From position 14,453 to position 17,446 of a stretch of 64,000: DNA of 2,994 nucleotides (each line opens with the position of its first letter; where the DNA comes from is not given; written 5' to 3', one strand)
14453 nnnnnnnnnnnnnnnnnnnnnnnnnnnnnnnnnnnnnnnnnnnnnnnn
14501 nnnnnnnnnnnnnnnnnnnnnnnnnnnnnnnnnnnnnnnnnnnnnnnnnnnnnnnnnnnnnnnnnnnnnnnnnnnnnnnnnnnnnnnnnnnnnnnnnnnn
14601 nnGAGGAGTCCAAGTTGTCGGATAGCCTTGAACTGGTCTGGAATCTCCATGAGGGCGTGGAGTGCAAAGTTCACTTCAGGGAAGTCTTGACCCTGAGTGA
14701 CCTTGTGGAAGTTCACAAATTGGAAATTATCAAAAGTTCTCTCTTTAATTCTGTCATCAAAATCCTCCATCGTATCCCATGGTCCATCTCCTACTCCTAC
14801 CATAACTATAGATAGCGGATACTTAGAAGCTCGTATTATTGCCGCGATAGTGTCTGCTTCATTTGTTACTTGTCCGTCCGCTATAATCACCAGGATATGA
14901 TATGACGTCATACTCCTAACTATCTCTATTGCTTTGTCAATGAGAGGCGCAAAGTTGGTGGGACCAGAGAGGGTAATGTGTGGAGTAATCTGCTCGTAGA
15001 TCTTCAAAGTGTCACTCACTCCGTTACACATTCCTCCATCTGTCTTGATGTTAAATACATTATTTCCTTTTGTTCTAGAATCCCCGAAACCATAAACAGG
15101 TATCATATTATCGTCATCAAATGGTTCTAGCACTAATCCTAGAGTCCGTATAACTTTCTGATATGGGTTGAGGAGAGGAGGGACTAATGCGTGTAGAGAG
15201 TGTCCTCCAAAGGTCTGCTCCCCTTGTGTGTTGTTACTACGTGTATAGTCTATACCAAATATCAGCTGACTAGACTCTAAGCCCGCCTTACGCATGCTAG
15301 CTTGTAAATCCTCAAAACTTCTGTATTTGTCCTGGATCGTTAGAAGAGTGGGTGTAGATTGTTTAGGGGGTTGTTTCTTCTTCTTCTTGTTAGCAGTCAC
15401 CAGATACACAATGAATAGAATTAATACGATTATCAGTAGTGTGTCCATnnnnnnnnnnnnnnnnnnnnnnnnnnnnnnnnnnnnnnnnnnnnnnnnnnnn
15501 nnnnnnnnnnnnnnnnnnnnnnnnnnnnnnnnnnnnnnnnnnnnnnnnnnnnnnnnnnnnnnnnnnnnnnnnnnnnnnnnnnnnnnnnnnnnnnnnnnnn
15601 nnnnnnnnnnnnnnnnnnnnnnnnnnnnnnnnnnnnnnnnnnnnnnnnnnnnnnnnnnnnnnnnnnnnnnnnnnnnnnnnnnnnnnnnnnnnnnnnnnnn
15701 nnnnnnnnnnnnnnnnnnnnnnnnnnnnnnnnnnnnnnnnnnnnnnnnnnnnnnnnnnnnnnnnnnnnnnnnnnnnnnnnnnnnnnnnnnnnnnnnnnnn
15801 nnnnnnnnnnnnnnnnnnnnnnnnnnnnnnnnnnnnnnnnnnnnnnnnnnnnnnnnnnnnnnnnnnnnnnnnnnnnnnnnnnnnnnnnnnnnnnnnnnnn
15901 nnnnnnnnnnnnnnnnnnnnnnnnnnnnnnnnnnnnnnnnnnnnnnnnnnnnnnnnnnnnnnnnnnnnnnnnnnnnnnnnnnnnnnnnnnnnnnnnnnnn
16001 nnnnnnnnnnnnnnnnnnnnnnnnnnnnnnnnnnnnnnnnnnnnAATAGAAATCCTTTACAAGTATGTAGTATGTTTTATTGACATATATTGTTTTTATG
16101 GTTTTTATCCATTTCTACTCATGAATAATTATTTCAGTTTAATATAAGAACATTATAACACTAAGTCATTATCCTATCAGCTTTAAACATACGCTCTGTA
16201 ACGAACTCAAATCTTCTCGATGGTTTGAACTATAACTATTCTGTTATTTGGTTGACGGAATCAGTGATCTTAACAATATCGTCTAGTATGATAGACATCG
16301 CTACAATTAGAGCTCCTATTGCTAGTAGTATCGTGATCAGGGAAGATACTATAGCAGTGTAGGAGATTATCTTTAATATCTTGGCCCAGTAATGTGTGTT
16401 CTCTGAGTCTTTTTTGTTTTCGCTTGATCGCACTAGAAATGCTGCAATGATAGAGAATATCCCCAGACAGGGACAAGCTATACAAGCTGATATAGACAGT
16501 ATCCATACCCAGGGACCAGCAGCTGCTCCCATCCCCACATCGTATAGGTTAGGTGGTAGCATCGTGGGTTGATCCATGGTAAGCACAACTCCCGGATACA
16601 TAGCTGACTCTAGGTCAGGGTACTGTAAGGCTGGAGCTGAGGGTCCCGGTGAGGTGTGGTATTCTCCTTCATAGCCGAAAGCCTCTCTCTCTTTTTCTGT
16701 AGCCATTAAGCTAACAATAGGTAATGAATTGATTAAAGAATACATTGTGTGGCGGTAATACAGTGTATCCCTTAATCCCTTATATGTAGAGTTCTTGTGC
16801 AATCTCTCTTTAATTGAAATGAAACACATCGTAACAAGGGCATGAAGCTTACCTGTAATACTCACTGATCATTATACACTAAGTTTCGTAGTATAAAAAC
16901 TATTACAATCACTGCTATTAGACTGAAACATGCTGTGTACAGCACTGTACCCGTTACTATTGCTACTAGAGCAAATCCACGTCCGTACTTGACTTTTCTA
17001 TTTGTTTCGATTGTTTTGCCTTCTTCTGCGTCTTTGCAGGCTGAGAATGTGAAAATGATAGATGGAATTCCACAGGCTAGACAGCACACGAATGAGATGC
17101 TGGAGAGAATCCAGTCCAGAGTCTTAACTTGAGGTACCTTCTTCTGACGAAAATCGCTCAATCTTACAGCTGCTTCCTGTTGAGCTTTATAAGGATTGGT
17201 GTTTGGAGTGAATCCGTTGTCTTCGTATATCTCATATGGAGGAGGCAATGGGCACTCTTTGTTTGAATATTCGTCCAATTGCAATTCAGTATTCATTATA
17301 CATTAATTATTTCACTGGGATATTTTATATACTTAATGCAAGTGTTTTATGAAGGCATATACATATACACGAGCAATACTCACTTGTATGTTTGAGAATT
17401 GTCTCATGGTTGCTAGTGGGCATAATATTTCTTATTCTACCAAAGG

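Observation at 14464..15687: Second nested antisense gene in the same host: TM-anchored copine-like vWA protein lacking C2 domains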

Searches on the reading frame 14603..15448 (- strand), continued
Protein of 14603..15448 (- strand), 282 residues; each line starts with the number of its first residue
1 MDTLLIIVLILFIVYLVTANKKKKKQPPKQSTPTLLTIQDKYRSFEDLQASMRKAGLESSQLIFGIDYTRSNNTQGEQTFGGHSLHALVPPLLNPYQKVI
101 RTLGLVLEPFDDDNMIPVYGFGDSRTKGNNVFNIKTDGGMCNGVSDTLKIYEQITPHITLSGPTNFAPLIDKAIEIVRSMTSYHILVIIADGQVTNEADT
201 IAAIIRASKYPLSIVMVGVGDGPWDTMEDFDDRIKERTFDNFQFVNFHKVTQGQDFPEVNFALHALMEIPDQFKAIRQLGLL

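Call 18: search_solved_structures(query=P0001, max_evalue=0.001, show_alignments=2)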
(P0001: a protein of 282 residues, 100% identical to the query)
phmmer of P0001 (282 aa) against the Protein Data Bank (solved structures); distinct sequences matched with E-value up to 0.001: 15.
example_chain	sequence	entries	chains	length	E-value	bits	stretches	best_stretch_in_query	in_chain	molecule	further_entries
8xt5_A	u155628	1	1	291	1.9e-76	260.3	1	38-282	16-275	E3 ubiquitin-protein ligase RGLG5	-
8hmg_A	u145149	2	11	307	4.1e-74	252.6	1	37-282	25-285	E3 ubiquitin-protein ligase RGLG2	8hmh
6k89_B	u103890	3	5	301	7.6e-72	245.2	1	38-282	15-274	E3 ubiquitin-protein ligase RGLG1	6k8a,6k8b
6k86_B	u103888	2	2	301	5.2e-71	242.4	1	38-282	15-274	E3 ubiquitin-protein ligase RGLG1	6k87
6k83_B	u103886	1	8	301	7.2e-71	242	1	38-282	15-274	E3 ubiquitin-protein ligase RGLG1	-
6k85_B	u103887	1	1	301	9.7e-71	241.5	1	38-282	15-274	E3 ubiquitin-protein ligase RGLG1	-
6k82_B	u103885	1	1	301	6.7e-70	238.8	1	38-282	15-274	E3 ubiquitin-protein ligase RGLG1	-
6k88_A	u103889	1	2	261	7.6e-70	238.6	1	35-273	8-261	E3 ubiquitin-protein ligase RGLG1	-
6kxk_G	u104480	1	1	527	1.4e-20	77.1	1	62-274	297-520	Protein BONZAI 1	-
6kxk_B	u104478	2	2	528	1.4e-20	77.1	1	62-274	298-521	Protein BONZAI 1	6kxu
6kxu_G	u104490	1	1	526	1.5e-20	77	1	62-274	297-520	Protein BONZAI 1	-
6kxu_E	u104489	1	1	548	1.5e-20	76.9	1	62-274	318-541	Protein BONZAI 1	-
6kxk_E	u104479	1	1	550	1.5e-20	76.9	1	62-274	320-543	Protein BONZAI 1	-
6kxk_H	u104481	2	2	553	1.6e-20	76.9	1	62-274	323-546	Protein BONZAI 1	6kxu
6kxk_A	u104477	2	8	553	1.6e-20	76.9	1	62-274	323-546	Protein BONZAI 1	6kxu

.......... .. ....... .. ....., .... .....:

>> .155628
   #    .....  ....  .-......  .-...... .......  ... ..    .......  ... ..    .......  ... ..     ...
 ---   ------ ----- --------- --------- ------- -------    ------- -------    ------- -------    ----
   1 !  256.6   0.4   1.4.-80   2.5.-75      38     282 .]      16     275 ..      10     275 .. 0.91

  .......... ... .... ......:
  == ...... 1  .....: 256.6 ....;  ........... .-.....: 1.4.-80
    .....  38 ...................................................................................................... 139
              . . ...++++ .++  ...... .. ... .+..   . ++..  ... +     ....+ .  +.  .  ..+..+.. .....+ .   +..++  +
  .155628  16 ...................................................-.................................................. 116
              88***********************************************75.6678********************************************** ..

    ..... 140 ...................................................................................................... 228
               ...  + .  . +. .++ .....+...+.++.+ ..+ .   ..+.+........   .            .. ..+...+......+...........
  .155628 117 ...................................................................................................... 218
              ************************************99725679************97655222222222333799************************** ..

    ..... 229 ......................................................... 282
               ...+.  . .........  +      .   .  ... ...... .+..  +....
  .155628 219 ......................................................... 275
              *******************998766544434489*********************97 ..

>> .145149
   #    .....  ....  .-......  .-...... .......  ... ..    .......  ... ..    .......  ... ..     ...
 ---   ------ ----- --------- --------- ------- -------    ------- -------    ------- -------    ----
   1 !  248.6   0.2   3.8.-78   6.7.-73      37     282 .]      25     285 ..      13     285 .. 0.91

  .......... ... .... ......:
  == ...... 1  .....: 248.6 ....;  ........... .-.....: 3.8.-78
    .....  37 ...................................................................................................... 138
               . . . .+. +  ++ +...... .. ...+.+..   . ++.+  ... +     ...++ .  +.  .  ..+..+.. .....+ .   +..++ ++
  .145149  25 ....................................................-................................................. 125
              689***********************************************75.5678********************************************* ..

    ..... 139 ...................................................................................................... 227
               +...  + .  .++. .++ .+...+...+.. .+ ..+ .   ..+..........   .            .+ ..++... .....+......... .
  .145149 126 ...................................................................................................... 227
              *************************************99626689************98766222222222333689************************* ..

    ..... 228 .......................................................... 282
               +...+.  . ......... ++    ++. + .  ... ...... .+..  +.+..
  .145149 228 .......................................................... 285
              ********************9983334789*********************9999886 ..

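Call 31: list_cluster_members(proteins=[P0001, P0002, P0003, P0004])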
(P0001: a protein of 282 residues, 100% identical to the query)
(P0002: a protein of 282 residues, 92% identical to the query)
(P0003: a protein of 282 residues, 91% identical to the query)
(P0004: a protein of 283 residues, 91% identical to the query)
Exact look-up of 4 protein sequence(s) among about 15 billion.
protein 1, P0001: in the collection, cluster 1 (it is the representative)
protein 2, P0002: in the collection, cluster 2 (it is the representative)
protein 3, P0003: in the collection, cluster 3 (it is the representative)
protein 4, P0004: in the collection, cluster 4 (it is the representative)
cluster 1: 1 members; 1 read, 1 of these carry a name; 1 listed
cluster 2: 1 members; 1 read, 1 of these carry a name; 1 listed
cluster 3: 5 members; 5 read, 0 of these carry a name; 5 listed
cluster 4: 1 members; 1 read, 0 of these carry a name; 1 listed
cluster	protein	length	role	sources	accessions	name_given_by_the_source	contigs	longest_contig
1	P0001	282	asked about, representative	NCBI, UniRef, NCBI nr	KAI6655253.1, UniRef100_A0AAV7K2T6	Copine family protein 2-like [Oopsacas minuta] | Copine family protein 2-like n=1 Tax=Oopsacas minuta TaxID=111878 RepID=A0AAV7K2T6_9METZ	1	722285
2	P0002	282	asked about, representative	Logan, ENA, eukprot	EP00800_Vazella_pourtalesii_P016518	TRINITY_DN4793_c0_g1_i1.p1 TRINITY_DN4793_c0_g1~~TRINITY_DN4793_c0_g1_i1.p1 ORF ...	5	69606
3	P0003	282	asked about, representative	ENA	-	-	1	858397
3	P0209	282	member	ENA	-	-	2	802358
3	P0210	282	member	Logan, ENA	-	-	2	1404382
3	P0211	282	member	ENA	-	-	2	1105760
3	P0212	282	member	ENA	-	-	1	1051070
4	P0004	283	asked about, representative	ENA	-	-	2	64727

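Call 35: search_solved_structures(query=P0001, max_evalue=1e-60, show_alignments=3)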
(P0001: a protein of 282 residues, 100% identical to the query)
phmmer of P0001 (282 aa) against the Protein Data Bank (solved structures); distinct sequences matched with E-value up to 1e-60: 8.
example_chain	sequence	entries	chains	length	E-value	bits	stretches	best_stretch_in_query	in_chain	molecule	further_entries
8xt5_A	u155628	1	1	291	1.9e-76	260.3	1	38-282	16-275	E3 ubiquitin-protein ligase RGLG5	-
8hmg_A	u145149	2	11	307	4.1e-74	252.6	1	37-282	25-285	E3 ubiquitin-protein ligase RGLG2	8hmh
6k89_B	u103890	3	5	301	7.6e-72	245.2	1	38-282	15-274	E3 ubiquitin-protein ligase RGLG1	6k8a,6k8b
6k86_B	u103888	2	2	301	5.2e-71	242.4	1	38-282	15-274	E3 ubiquitin-protein ligase RGLG1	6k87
6k83_B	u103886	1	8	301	7.2e-71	242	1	38-282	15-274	E3 ubiquitin-protein ligase RGLG1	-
6k85_B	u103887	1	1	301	9.7e-71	241.5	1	38-282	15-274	E3 ubiquitin-protein ligase RGLG1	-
6k82_B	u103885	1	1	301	6.7e-70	238.8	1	38-282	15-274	E3 ubiquitin-protein ligase RGLG1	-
6k88_A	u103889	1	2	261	7.6e-70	238.6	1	35-273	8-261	E3 ubiquitin-protein ligase RGLG1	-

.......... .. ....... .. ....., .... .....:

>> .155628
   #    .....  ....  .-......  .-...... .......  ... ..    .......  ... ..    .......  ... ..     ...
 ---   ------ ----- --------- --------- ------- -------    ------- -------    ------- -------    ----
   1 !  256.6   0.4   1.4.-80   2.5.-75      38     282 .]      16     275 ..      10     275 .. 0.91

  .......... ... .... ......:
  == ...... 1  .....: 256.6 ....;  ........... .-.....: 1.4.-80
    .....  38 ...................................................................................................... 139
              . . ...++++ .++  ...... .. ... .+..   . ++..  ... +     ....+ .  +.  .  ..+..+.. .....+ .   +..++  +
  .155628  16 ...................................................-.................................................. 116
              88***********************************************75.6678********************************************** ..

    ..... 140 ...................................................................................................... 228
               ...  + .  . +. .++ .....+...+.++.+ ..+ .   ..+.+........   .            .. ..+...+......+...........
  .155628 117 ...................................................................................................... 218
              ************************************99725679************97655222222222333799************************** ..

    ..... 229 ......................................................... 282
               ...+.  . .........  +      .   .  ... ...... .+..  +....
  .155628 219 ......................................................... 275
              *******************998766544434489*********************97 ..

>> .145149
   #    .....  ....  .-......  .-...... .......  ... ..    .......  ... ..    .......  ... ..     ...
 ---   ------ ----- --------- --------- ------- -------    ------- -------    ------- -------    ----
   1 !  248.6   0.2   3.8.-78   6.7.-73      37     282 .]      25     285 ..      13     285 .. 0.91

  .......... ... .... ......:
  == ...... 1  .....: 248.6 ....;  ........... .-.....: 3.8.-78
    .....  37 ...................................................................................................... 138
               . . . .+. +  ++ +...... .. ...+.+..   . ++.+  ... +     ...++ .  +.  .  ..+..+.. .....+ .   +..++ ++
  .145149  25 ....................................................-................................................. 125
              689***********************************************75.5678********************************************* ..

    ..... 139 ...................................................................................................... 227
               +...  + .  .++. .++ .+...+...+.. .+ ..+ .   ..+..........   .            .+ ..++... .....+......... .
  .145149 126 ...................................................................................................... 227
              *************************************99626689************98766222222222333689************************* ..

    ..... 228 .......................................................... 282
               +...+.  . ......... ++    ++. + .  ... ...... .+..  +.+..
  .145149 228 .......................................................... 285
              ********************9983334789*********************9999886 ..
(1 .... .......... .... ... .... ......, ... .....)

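Call 47: predict_structure(alignment_id=A3)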
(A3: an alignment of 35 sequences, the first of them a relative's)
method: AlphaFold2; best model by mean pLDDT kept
length: 282 residues; sequences in the alignment: 35
mean_pLDDT: 89.7   pTM: 0.82
mean pLDDT of the five models: 89.7, 88.2, 88.0, 87.9, 87.4
residues with pLDDT >= 90: 212; 70-90: 46; 50-70: 9; < 50: 15
segments of 3 or more residues with pLDDT < 50: 23-37
pLDDT, mean of each block of 10 residues (from residue 1): 87 82 46 46 88 91 97 90 94 96 96 95 93 93 97 96 92 97 97 87 97 97 85 91 96 94 96 96 93
secondary structure, 60 per line:
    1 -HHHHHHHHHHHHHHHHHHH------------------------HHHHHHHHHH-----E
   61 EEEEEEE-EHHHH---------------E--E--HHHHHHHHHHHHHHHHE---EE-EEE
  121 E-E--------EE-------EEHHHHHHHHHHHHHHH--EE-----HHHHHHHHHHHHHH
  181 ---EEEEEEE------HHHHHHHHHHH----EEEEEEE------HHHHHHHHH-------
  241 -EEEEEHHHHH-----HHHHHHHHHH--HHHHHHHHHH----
elements in order: H2-20 H45-54 E60-67 H70-73 H95-110 E118-121 H143-157 H167-180 E184-190 H197-207 E212-218 H225-233 E242-246 H247-251 H257-266 H269-278

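Call 49: fold_search(model_id=the predicted structure, library=pdb)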
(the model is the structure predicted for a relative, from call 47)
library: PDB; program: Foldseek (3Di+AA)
matches with E <= 10: 947; with E <= 0.001: 126
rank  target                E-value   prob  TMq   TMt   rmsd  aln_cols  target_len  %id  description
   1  8xt5                  4.8e-32  1.00  0.83  0.86   1.2       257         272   52  The closed state of RGLG5-VWA (released 2025-01-22)
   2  6k87                  9.4e-31  1.00  0.84  0.84   1.2       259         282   48  The closed state of RGLG1 VWA domain with MIDAS is occupied by water (released 2020-06-24)
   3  8hmh_B                2.3e-30  1.00  0.83  0.86   1.2       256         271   49  The closed state of RGLG2-VWA (released 2023-12-27)
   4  6k85                  4.3e-30  1.00  0.84  0.84   1.1       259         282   48  The closed state of RGLG1 mutant-D338A (released 2020-06-24)
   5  6k89                  5.8e-30  1.00  0.84  0.84   1.1       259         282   49  The closed state of RGLG1 VWA domain (released 2020-06-24)
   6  8hmh_A                6.5e-30  1.00  0.83  0.88   1.2       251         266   50  The closed state of RGLG2-VWA (released 2023-12-27)
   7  6k86                  8.3e-30  1.00  0.84  0.84   1.1       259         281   48  The closed state of RGLG1 mutant-E378A (released 2020-06-24)
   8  6k82                  1.6e-29  1.00  0.84  0.84   1.1       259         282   48  RGLG1 mutant-D338A E378A (released 2020-06-24)
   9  6k8a_A                3.8e-28  1.00  0.78  0.79   2.9       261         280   49  RGLG1 VWA domain with MIDAS is occupied by water (released 2020-06-24)
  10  8hmg_F                1.8e-27  1.00  0.78  0.76   2.9       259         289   49  The open state of RGLG2-VWA (released 2023-12-06)
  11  6k83_A                2.1e-27  1.00  0.78  0.79   2.9       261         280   48  Structure of RGLG1 mutant-D207G (released 2020-06-24)
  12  8hmg_E                2.2e-27  1.00  0.78  0.76   2.9       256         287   50  The open state of RGLG2-VWA (released 2023-12-06)
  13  8hmg_A                6.1e-27  1.00  0.78  0.76   2.9       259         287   49  The open state of RGLG2-VWA (released 2023-12-06)
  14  8hmg_C                7.3e-27  1.00  0.78  0.76   2.9       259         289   49  The open state of RGLG2-VWA (released 2023-12-06)
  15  8hmg_B                8.3e-27  1.00  0.78  0.76   2.9       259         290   49  The open state of RGLG2-VWA (released 2023-12-06)
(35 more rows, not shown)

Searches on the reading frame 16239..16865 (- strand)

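Call 40: search_protein_families(library=pfam, proteins=[window:16239-16865:-], max_evalue=0.01)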
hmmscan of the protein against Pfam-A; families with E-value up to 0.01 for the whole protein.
window:16239-16865:- (209 aa): 2 families
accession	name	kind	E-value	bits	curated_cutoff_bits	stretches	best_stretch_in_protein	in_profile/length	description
PF06653.16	Claudin_3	-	0.00064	20.2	28.7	0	118-189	51-116/163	Tight junction protein, Claudin-like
PF04505.17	CD225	-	0.0016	19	27.1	1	122-181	7-67/68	Interferon-induced transmembrane protein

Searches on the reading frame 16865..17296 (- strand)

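Call 40: search_protein_families(library=pfam, proteins=[window:16865-17296:-], max_evalue=0.01)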
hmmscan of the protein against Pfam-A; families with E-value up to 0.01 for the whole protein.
window:16865-17296:- (144 aa): 2 families
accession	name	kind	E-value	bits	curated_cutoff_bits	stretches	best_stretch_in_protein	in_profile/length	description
PF04505.17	CD225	-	0.00088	19.8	27.1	1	64-122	8-67/68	Interferon-induced transmembrane protein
PF13828.11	DUF4190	-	0.0034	17.5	35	1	65-119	9-55/62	Domain of unknown function (DUF4190)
